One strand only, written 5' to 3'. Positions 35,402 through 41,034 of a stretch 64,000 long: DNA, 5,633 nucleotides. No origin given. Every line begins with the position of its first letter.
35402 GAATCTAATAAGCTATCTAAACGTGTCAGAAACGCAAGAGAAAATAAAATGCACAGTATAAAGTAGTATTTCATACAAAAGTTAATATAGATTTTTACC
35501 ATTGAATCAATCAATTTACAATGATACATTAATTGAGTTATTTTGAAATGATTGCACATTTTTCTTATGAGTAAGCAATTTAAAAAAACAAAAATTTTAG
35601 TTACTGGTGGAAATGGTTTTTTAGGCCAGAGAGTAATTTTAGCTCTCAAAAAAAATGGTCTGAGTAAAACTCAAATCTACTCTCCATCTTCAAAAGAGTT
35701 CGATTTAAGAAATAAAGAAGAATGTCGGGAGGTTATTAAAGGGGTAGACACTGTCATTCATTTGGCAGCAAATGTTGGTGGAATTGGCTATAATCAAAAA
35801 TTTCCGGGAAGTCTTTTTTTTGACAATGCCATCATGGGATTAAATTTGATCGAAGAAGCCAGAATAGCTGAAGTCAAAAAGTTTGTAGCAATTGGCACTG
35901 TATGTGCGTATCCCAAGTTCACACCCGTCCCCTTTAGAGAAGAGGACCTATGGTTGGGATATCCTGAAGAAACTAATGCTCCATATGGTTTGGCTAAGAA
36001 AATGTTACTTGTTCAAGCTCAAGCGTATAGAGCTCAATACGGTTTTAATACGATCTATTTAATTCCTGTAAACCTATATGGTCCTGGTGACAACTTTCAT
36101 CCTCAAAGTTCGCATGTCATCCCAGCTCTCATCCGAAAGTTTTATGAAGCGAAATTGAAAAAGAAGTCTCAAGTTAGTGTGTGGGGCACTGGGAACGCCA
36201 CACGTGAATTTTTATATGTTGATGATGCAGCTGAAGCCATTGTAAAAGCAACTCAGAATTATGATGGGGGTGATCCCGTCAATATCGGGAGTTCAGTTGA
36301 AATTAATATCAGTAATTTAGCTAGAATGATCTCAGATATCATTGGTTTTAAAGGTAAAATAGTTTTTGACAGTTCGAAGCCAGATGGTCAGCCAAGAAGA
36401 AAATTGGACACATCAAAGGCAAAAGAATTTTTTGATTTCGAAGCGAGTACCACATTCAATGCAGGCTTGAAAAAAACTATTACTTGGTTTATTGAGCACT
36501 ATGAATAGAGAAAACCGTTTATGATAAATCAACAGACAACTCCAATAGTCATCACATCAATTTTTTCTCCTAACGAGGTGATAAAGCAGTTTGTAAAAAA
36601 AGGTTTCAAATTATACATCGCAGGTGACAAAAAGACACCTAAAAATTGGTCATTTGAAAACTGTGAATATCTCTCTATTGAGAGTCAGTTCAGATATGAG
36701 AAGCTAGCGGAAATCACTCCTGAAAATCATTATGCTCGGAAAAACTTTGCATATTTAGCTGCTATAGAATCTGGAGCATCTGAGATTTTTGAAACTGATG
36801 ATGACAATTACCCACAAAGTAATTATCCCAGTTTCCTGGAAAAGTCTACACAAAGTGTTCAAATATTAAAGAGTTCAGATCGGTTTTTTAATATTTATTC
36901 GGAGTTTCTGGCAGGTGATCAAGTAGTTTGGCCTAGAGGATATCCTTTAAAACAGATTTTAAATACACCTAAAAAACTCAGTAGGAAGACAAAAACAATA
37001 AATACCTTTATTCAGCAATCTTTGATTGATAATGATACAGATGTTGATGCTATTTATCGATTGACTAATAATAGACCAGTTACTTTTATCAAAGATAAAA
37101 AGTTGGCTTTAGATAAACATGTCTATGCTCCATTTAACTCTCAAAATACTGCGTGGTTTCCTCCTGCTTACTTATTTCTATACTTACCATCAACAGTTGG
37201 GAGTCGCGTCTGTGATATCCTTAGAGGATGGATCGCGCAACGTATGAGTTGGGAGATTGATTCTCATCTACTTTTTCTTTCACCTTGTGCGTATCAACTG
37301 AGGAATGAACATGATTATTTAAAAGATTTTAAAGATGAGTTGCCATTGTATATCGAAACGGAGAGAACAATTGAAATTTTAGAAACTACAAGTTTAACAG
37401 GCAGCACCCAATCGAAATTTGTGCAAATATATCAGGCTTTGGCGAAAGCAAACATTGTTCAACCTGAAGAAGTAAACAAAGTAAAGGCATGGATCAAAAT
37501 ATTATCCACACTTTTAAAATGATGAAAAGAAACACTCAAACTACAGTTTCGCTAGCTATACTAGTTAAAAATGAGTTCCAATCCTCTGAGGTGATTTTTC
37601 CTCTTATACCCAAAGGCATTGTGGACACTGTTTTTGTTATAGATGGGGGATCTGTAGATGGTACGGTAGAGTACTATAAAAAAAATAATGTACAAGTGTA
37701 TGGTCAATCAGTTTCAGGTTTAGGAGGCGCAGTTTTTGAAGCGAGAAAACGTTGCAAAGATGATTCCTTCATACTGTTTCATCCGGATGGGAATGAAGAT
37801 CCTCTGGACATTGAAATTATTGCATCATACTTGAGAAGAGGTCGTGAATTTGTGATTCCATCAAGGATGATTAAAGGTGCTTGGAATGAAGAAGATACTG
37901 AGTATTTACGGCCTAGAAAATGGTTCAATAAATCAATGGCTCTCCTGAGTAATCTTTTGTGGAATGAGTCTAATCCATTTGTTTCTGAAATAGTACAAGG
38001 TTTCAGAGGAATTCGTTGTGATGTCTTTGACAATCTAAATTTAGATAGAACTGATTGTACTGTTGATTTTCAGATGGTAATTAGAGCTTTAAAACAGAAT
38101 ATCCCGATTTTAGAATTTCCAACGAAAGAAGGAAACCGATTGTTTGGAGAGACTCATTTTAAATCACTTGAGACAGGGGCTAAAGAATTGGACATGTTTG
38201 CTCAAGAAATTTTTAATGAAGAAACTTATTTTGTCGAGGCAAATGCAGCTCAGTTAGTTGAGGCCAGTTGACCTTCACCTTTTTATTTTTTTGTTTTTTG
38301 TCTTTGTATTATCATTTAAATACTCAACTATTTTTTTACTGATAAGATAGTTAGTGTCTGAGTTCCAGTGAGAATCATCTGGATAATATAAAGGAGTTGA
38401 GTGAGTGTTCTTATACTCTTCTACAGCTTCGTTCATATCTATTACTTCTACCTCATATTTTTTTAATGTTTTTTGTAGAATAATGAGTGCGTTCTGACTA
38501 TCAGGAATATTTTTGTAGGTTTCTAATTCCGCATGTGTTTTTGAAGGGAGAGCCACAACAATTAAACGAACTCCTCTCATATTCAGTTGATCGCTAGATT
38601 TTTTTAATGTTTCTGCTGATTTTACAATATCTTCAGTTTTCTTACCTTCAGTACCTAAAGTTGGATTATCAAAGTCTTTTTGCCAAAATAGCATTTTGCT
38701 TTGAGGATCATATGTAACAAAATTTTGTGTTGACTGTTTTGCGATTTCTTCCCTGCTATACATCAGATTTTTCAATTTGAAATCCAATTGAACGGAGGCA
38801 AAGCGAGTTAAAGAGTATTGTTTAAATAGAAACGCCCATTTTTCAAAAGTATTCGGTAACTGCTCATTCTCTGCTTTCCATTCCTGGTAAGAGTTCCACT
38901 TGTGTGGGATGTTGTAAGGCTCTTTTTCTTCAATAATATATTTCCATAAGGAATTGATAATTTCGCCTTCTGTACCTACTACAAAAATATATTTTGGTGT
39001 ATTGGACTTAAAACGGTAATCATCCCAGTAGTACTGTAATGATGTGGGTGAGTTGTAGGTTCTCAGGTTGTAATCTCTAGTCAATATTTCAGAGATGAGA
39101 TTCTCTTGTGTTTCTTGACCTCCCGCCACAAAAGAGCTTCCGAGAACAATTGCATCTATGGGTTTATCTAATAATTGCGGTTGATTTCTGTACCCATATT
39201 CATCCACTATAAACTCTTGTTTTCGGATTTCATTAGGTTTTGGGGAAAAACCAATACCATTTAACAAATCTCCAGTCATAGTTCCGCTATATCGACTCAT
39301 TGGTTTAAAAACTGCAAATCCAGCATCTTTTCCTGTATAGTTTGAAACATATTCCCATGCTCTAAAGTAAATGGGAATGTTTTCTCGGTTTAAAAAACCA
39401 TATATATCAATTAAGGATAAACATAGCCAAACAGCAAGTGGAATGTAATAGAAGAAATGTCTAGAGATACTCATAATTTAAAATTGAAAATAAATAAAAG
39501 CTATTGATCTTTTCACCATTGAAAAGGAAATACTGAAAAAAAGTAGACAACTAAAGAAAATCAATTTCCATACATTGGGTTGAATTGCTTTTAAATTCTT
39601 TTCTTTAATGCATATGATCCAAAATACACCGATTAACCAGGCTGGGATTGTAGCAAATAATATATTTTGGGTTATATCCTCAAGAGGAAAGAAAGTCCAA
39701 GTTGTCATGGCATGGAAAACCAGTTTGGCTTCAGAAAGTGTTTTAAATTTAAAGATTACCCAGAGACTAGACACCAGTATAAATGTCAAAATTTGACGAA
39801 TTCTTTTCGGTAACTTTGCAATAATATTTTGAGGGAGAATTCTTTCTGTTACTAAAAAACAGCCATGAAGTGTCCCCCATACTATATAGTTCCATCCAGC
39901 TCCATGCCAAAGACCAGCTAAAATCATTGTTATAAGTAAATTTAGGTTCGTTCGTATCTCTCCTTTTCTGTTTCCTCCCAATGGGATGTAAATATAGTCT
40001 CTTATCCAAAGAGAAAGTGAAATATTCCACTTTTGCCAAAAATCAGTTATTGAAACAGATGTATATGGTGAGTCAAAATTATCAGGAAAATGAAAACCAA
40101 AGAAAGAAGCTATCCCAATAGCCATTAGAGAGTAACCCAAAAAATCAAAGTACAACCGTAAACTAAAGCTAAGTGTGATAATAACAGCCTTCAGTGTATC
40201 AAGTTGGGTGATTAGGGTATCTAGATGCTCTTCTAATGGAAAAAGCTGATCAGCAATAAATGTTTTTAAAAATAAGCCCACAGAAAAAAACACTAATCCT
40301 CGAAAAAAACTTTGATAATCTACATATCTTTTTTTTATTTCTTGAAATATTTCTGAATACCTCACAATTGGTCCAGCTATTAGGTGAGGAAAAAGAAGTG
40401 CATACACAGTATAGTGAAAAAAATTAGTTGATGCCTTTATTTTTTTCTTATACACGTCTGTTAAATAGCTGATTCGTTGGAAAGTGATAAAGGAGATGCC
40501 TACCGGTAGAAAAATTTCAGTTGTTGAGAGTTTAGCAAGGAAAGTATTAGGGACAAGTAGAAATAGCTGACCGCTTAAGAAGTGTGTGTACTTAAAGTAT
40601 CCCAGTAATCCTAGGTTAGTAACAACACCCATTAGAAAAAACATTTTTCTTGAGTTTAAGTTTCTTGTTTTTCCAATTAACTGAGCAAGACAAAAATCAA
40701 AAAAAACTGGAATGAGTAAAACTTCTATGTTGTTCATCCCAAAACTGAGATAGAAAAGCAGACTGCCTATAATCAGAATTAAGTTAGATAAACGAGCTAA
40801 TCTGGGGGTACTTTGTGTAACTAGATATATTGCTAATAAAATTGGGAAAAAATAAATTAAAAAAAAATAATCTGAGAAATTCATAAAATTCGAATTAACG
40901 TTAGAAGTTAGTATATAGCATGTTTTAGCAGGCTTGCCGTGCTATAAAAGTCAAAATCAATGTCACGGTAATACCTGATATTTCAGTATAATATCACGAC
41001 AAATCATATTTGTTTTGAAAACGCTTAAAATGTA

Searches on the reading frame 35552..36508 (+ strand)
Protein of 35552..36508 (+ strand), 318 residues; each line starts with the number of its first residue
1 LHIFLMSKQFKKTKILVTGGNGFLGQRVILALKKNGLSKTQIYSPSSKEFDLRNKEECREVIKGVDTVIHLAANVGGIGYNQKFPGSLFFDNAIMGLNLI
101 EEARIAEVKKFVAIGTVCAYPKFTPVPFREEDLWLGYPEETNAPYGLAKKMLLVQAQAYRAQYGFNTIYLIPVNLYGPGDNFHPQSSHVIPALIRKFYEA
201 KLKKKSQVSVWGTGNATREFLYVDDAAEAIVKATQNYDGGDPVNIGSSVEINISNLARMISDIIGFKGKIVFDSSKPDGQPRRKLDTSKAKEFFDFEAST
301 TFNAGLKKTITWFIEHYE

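Call 65: search_protein_families(library=pfam, proteins=[window:35552-36508:+], max_evalue=0.001)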
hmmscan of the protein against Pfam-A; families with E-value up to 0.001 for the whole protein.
window:35552-36508:+ (318 aa): 6 families
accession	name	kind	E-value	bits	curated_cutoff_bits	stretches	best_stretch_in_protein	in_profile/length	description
PF01370.27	Epimerase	-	3.1e-59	200.8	20.9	1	15-246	1-240/240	NAD dependent epimerase/dehydratase family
PF16363.11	GDP_Man_Dehyd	-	2.6e-25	90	27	1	49-309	58-332/332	GDP-mannose 4,6 dehydratase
PF01073.25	3Beta_HSD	-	8.7e-12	45.1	22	1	44-236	48-231/280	3-beta hydroxysteroid dehydrogenase/isomerase family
PF02719.21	Polysacc_synt_2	-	2.5e-09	37.2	20.2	1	50-116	61-128/293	Polysaccharide biosynthesis protein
PF04321.23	RmlD_sub_bind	-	7.5e-06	25.7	27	1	14-73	2-60/287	RmlD substrate binding domain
PF13460.12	NAD_binding_10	-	4.8e-05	23.7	27.2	1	49-122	45-104/184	NAD(P)H-binding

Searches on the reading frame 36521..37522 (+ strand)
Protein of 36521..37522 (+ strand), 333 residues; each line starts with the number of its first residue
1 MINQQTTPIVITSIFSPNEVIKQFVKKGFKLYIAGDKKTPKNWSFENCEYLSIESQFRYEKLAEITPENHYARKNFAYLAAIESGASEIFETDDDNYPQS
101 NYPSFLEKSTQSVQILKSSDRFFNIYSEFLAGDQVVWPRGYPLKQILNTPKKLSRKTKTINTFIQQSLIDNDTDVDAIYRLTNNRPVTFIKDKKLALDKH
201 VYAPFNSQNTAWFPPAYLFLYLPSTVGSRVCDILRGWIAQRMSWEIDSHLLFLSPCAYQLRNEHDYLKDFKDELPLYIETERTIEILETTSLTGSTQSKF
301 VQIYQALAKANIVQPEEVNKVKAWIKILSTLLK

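Call 65: search_protein_families(library=pfam, proteins=[window:36521-37522:+], max_evalue=0.001)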
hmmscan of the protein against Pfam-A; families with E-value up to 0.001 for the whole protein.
window:36521-37522:+ (333 aa): 1 family
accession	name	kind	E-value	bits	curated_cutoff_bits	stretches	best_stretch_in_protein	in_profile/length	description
PF03385.23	STELLO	-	3.3e-09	36.5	27.8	1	229-328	1-102/387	STELLO glycosyltransferases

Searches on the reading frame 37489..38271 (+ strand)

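Call 65: search_protein_families(library=pfam, proteins=[window:37489-38271:+], max_evalue=0.001)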
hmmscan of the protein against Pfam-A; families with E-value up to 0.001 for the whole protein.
window:37489-38271:+ (260 aa): 1 family
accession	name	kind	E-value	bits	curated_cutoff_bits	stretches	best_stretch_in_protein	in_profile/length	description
PF00535.33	Glycos_transf_2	-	7.8e-08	32.9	23.3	1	46-181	28-165/168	Glycosyl transferase family 2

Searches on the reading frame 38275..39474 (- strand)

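Call 37: search_protein_families(library=pfam, proteins=[window:38275-39474:-], max_evalue=0.001)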
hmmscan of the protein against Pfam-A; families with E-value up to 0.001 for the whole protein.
window:38275-39474:- (399 aa): 1 family
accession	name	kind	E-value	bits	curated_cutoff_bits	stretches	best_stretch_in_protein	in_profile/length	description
PF16822.11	ALGX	-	1e-11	45.5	26.5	1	280-387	22-131/268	SGNH hydrolase-like domain, acetyltransferase AlgX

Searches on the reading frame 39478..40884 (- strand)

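Call 37: search_protein_families(library=pfam, proteins=[window:39478-40884:-], max_evalue=0.001)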
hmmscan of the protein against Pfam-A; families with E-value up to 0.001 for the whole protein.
window:39478-40884:- (468 aa): 1 family
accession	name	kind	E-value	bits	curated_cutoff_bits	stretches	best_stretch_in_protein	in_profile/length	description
PF03062.24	MBOAT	-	4e-27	95.8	27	1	151-378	77-328/337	MBOAT, membrane-bound O-acyltransferase family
